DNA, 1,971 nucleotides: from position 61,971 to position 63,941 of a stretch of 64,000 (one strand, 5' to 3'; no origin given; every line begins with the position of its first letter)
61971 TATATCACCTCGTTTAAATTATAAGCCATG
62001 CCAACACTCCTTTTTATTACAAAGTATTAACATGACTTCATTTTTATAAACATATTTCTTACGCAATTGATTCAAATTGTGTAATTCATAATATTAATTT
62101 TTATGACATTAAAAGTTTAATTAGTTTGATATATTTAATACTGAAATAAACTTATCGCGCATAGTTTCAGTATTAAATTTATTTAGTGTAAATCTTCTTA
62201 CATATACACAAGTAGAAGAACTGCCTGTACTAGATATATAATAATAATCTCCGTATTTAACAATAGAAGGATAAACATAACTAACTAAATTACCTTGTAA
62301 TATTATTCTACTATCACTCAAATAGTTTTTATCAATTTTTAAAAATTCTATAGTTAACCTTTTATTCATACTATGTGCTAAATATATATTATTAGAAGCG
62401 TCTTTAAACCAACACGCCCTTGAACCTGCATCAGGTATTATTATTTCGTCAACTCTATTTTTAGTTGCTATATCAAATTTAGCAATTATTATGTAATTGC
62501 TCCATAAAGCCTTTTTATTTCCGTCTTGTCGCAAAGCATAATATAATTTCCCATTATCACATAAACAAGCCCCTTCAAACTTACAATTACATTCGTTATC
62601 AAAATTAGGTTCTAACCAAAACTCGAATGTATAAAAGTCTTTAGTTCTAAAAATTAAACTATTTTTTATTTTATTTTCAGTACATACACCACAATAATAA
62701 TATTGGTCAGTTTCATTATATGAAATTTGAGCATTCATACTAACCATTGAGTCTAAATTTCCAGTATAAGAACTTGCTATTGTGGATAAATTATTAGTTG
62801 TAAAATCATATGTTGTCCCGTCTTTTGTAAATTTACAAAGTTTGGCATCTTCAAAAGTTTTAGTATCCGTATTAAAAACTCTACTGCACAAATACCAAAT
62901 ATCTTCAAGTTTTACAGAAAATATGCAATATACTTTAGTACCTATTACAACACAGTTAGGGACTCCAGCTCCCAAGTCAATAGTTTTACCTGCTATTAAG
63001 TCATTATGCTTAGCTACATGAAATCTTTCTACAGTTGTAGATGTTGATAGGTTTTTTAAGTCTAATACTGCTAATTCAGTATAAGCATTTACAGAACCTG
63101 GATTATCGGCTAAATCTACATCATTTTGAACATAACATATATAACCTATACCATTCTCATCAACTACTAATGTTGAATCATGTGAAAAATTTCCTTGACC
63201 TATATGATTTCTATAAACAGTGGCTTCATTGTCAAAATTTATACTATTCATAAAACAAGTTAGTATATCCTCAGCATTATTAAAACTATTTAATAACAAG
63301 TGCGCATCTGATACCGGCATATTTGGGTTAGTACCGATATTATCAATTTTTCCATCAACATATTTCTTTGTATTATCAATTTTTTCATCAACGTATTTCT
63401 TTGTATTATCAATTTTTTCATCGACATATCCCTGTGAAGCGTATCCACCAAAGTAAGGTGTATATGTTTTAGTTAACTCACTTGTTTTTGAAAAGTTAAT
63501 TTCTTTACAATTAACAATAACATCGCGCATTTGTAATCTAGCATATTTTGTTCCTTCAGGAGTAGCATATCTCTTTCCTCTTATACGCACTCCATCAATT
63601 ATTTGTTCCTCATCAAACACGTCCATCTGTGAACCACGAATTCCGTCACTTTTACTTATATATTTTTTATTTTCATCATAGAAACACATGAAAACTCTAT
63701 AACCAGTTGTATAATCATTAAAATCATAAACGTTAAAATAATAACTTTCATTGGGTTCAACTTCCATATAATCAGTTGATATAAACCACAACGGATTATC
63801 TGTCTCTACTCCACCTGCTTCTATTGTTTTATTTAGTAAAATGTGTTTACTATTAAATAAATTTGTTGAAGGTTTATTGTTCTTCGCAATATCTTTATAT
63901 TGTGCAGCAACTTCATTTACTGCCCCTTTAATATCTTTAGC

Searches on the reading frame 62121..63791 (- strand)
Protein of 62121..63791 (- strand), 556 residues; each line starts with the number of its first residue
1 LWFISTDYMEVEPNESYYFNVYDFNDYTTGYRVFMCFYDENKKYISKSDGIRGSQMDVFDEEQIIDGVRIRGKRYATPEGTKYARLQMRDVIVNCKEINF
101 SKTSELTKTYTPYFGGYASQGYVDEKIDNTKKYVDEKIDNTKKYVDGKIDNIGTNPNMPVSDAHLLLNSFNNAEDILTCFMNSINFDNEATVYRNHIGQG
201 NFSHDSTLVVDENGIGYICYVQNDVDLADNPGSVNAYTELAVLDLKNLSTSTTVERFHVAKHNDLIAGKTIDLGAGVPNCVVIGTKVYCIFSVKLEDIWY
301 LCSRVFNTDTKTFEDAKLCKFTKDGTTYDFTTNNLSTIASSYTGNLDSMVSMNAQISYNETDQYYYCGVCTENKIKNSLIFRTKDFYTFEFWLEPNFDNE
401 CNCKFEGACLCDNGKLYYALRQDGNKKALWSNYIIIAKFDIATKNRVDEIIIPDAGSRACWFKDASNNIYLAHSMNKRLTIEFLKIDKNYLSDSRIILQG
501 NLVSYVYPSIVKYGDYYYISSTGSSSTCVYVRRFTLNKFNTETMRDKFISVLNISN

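Call 40: search_protein_families(library=pfam, proteins=[window:62121-63791:-], max_evalue=0.01)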
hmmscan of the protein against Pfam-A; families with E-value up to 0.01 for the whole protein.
window:62121-63791:- (556 aa): 0 families

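Call 61: search_protein_families(library=phrogs, proteins=[window:62121-63791:-], max_evalue=0.001)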
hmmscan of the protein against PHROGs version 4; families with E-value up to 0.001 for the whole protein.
window:62121-63791:- (556 aa): 0 families

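Call 72: find_encoding_contigs(protein=window:62121-63791:-, flank=10000, max_places=2)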
Protein window:62121-63791:- (556 aa): no gene with exactly this product is on record in the collection.

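Call 74: find_related_loci(query=window:62121-63791:-, collection=viral_contigs, flank=10000)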
Query window:62121-63791:- (556 aa) in viral_contigs; peptide patterns used: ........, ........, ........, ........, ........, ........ (x = any residue, [..] = any of these).
No stretch of DNA in the collection matches any of the patterns.
